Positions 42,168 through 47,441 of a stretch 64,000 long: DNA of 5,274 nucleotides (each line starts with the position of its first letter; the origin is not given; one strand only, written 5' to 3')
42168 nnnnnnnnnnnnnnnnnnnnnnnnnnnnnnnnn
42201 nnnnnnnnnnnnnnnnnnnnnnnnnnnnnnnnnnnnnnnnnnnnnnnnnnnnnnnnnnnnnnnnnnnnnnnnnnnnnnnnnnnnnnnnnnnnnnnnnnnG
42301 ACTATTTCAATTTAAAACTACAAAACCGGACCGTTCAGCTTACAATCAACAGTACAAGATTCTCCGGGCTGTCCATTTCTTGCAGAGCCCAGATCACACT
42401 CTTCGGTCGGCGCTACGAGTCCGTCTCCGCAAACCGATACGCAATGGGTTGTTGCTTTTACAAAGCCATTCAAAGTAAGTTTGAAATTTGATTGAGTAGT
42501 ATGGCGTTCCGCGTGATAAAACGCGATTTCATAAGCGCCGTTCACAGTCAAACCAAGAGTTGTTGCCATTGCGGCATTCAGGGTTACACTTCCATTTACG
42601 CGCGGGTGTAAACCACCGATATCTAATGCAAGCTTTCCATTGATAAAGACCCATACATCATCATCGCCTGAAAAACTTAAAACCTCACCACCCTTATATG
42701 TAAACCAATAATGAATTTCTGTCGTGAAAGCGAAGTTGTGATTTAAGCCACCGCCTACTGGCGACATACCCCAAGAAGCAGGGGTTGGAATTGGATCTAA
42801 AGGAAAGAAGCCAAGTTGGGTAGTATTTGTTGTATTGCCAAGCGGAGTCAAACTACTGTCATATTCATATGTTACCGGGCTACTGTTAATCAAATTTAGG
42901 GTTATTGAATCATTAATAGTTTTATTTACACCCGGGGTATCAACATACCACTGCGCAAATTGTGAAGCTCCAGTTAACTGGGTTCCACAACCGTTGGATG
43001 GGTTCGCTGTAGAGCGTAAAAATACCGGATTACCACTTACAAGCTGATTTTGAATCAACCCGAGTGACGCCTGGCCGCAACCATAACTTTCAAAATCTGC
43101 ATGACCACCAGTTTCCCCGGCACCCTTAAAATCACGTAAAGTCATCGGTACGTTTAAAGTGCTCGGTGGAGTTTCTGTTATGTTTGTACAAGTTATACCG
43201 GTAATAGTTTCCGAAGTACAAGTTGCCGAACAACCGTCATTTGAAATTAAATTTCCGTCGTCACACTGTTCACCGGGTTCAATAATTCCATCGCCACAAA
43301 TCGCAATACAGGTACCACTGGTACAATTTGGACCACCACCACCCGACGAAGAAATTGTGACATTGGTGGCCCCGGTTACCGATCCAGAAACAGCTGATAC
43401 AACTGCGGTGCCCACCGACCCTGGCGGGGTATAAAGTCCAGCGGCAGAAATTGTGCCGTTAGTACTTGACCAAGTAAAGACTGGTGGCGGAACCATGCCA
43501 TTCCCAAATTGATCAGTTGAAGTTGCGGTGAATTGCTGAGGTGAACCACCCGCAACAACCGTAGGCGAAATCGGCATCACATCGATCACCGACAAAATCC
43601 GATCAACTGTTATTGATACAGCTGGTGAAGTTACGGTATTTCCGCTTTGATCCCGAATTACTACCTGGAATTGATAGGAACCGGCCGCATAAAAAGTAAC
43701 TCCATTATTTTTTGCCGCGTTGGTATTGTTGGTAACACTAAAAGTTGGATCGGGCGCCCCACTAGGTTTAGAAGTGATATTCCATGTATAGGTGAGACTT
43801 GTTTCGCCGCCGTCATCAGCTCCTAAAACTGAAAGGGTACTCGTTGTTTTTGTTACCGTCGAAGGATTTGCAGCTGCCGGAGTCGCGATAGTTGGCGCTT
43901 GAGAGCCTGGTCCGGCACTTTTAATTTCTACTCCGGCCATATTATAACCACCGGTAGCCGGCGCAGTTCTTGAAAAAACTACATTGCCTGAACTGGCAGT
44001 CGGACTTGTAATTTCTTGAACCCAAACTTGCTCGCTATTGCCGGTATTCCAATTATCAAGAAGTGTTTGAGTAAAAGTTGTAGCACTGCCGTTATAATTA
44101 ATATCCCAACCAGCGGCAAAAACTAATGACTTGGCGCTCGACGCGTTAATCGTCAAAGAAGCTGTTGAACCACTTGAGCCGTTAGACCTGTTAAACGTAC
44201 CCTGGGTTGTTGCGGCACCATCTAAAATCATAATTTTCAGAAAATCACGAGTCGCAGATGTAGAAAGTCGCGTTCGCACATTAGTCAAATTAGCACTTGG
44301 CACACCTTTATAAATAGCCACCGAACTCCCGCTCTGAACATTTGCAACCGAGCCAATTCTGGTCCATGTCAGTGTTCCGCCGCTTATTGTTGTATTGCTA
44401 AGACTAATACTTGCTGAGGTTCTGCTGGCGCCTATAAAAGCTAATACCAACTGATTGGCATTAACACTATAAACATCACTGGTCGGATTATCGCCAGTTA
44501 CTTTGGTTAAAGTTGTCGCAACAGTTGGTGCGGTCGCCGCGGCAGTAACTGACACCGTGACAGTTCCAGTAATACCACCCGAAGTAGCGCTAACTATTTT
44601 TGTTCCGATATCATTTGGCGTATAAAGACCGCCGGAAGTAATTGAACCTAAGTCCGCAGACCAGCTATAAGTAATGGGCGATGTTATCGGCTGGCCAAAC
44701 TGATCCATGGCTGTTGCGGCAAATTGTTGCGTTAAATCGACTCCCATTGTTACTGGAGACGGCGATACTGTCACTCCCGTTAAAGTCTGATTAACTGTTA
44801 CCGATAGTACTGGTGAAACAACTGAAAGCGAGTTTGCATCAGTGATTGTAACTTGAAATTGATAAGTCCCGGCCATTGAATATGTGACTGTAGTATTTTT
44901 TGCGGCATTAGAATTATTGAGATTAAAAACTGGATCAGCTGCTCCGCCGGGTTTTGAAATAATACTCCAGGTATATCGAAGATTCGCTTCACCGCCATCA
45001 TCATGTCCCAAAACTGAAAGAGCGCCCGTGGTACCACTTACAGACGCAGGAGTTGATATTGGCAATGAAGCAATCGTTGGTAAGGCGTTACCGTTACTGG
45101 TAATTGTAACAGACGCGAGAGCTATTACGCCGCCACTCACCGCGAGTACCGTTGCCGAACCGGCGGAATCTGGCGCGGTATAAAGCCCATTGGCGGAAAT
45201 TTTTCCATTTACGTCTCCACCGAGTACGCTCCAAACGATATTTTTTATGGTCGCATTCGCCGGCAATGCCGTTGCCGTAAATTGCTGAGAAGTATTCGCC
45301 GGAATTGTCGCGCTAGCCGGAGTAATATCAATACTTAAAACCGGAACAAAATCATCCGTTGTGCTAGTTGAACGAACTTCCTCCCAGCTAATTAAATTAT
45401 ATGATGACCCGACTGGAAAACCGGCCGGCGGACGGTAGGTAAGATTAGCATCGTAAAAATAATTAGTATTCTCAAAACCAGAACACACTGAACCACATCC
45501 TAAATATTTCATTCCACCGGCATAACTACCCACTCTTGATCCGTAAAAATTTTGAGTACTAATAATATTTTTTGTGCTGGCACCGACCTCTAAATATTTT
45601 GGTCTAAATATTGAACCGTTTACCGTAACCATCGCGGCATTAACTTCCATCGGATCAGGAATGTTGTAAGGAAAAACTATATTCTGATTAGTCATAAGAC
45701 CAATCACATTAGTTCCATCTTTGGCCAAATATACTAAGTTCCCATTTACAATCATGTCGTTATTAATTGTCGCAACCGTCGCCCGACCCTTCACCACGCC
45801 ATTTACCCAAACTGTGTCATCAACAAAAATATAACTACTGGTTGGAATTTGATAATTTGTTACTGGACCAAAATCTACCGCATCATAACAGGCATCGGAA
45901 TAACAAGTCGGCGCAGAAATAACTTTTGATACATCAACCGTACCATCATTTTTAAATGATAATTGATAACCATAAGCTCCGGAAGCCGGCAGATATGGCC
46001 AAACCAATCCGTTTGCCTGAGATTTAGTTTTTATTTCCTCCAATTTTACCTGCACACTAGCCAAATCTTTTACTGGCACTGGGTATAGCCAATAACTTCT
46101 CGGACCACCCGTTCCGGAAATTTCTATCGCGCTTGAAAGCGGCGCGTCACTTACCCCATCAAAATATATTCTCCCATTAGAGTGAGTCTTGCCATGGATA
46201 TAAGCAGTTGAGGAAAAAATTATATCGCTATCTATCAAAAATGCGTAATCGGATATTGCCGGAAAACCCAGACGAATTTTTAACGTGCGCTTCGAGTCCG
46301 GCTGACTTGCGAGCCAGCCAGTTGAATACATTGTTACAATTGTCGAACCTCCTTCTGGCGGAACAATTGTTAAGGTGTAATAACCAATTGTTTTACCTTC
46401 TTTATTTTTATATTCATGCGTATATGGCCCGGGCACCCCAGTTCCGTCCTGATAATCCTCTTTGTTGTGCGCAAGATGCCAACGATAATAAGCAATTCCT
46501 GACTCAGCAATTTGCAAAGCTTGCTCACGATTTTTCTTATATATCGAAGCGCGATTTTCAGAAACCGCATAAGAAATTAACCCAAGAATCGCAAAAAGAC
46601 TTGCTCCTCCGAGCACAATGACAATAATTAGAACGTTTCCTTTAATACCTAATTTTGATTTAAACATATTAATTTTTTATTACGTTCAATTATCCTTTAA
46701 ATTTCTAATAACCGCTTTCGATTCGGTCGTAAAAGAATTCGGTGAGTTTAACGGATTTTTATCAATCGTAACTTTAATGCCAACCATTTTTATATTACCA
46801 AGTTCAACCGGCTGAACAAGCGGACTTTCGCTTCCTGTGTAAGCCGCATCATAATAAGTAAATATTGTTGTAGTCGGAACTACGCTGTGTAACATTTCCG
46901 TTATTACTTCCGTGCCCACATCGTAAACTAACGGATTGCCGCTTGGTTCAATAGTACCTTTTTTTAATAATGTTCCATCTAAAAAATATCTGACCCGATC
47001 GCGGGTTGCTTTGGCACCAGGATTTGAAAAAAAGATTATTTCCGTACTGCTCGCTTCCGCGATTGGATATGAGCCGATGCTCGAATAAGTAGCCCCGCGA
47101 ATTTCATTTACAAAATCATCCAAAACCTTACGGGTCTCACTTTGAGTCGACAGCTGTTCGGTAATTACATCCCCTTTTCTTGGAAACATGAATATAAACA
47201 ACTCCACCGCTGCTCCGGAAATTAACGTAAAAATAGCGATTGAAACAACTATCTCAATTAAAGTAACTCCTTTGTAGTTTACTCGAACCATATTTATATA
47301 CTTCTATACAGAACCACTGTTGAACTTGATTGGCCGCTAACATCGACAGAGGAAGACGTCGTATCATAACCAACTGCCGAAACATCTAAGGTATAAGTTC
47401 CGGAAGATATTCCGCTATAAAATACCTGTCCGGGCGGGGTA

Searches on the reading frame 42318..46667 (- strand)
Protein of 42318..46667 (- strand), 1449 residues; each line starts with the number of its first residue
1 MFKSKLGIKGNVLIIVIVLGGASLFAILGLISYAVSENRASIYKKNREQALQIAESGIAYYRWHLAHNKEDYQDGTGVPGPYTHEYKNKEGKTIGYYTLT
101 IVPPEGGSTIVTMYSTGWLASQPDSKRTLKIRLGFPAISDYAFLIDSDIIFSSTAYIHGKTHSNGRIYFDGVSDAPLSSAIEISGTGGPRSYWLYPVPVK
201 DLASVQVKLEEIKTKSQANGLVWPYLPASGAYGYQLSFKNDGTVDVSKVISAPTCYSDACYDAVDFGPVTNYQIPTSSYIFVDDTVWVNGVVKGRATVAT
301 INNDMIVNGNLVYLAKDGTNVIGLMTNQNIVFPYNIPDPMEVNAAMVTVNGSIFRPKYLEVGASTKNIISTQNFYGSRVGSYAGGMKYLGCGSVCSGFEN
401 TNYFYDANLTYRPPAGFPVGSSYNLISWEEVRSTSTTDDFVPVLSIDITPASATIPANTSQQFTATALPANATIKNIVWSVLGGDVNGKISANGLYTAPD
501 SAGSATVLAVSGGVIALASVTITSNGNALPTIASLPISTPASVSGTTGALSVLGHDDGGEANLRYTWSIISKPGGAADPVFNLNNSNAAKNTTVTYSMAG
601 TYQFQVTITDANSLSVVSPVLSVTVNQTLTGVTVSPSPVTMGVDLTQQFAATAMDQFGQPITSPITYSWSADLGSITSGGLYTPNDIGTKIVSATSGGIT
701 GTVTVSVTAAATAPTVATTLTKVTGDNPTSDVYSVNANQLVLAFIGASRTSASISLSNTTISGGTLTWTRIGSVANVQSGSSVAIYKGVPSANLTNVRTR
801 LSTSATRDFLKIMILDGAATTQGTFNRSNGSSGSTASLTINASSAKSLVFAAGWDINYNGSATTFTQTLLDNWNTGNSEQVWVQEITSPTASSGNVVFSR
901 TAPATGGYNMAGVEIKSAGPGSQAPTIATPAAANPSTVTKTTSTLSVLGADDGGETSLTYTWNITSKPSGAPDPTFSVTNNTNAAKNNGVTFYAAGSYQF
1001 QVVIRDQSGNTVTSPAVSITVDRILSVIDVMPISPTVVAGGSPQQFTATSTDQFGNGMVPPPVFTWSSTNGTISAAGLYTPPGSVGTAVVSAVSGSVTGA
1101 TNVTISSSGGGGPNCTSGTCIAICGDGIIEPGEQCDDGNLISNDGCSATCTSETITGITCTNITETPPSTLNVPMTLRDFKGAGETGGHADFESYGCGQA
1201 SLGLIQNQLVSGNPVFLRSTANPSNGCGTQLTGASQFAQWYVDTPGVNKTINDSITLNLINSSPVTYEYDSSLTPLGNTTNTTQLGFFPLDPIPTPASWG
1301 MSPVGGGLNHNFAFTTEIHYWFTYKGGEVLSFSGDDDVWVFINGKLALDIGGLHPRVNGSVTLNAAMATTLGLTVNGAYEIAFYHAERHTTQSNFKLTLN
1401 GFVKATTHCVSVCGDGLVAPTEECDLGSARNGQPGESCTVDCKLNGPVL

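Call 7: search_protein_families(library=pfam, max_evalue=0.01, proteins=[window:42318-46667:-])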
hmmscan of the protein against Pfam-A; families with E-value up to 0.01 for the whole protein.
window:42318-46667:- (1449 aa): 7 families
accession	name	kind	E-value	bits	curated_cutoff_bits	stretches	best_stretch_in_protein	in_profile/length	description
PF13948.11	DUF4215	-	5.8e-15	55.8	27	2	1115-1150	10-46/47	Domain of unknown function (DUF4215)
PF02368.24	Big_2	-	1.6e-08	34.8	22.8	1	443-513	2-70/79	Bacterial Ig-like domain (group 2)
PF22352.2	K319L-like_PKD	-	1.4e-06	28.7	27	2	556-614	22-74/84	K319L-like, PKD domain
PF07691.17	PA14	-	2.3e-06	27.9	24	1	1324-1397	58-131/147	PA14 domain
PF19077.6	Big_13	-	0.00064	20.6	27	0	993-1022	72-101/102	Bacterial Ig-like domain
PF00801.26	PKD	-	0.00098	19.5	23.5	1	543-615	12-72/80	PKD domain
PF18911.6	PKD_4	-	0.0078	16.7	27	0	586-618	46-78/85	PKD domain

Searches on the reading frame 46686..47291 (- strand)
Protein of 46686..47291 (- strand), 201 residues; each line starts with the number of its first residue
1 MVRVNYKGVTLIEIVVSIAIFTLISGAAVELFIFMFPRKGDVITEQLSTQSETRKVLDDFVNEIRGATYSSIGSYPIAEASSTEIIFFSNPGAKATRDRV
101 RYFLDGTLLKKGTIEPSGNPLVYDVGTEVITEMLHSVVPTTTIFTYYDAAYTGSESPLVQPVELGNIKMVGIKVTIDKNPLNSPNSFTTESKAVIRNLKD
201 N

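Call 7: search_protein_families(library=pfam, max_evalue=0.01, proteins=[window:46686-47291:-])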
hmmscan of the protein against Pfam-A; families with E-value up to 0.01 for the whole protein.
window:46686-47291:- (201 aa): 1 family
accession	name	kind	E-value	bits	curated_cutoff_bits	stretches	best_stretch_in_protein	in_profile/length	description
PF07963.17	N_methyl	-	5.6e-06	26.1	21.2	1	5-28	3-26/27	Prokaryotic N-terminal methylation motif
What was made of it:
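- On Type IV pilins (T4P/T2SS pseudopilins, PF07963 N_methyl): The motif is present in the separate genes at 46686-47291 and 47294-49108 (call 7).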
